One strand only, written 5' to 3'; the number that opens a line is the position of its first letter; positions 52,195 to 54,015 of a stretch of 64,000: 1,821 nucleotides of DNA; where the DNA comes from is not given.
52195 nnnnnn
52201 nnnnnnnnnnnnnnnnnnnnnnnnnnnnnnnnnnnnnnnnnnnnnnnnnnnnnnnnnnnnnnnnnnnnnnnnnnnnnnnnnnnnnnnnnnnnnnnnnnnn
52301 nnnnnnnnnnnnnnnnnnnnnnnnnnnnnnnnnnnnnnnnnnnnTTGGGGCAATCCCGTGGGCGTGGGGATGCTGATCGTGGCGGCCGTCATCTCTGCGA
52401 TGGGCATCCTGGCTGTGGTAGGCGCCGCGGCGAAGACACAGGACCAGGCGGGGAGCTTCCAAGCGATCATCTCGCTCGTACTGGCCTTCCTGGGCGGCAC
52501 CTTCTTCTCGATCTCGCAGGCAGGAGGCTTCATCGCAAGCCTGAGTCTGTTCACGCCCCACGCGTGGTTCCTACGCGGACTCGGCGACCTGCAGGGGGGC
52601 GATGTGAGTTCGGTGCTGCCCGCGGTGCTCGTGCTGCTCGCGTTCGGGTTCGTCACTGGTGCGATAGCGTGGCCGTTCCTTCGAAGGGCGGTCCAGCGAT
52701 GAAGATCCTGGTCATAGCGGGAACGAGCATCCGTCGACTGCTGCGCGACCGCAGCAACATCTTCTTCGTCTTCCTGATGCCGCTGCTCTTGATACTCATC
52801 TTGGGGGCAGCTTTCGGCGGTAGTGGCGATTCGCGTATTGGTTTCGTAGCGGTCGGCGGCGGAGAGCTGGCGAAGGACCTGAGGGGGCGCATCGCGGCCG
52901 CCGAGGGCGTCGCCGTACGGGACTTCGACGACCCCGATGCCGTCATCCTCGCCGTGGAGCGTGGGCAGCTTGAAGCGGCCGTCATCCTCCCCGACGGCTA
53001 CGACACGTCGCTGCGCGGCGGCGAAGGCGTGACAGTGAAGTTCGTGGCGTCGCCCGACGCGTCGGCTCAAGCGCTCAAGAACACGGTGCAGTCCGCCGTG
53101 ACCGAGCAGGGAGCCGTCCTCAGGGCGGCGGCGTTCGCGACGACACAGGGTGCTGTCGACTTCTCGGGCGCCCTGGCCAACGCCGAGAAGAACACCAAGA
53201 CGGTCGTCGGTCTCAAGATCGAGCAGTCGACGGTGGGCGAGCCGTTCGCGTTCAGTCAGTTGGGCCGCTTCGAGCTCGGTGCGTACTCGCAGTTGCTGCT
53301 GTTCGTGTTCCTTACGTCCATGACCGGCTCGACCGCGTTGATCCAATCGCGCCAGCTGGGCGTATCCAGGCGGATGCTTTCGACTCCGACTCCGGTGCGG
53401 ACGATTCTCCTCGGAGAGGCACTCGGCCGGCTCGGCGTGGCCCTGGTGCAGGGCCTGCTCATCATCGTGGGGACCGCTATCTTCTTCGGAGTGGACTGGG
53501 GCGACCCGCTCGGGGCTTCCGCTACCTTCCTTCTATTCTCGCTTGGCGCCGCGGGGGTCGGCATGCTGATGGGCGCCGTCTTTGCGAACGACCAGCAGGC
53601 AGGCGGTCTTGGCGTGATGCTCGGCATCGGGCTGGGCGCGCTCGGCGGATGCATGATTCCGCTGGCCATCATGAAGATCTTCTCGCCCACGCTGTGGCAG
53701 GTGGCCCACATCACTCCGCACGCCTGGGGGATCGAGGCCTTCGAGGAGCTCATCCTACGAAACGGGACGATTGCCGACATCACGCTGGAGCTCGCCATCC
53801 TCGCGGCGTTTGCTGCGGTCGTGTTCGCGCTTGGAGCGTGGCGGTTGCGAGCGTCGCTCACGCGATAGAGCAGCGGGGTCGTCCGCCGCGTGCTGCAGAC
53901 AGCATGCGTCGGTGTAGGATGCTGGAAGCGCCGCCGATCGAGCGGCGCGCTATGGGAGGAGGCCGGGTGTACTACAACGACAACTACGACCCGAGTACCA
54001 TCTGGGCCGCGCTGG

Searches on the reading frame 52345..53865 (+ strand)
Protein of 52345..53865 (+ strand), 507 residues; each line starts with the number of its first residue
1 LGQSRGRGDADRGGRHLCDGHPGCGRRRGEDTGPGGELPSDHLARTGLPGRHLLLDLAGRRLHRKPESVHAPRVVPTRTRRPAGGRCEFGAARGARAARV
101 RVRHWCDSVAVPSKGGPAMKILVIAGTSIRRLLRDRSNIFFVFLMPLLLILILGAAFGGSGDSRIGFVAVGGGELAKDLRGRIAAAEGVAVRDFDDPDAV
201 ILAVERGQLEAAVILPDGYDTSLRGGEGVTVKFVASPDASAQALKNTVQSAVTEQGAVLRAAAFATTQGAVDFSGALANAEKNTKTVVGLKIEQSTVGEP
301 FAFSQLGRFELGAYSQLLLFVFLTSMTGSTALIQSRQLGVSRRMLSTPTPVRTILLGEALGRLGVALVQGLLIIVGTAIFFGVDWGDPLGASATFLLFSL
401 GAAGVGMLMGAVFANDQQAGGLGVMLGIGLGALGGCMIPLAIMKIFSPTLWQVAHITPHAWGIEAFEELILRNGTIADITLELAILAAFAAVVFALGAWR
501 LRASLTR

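Call 91: search_protein_families(library=pfam, proteins=[window:52345-53865:+], max_evalue=0.00001)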
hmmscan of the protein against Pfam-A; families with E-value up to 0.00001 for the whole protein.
window:52345-53865:+ (507 aa): 3 families
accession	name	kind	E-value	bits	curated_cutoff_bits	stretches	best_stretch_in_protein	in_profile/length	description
PF12698.13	ABC2_membrane_3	-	6.2e-37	127.9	31.6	1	139-499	4-347/347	ABC-2 family transporter protein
PF01061.29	ABC2_membrane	-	1.6e-18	67.5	26.9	1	317-468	58-208/211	ABC-2 type transporter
PF12679.13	ABC2_membrane_2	-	3.3e-09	36.9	27.2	1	123-501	2-278/283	ABC-2 family transporter protein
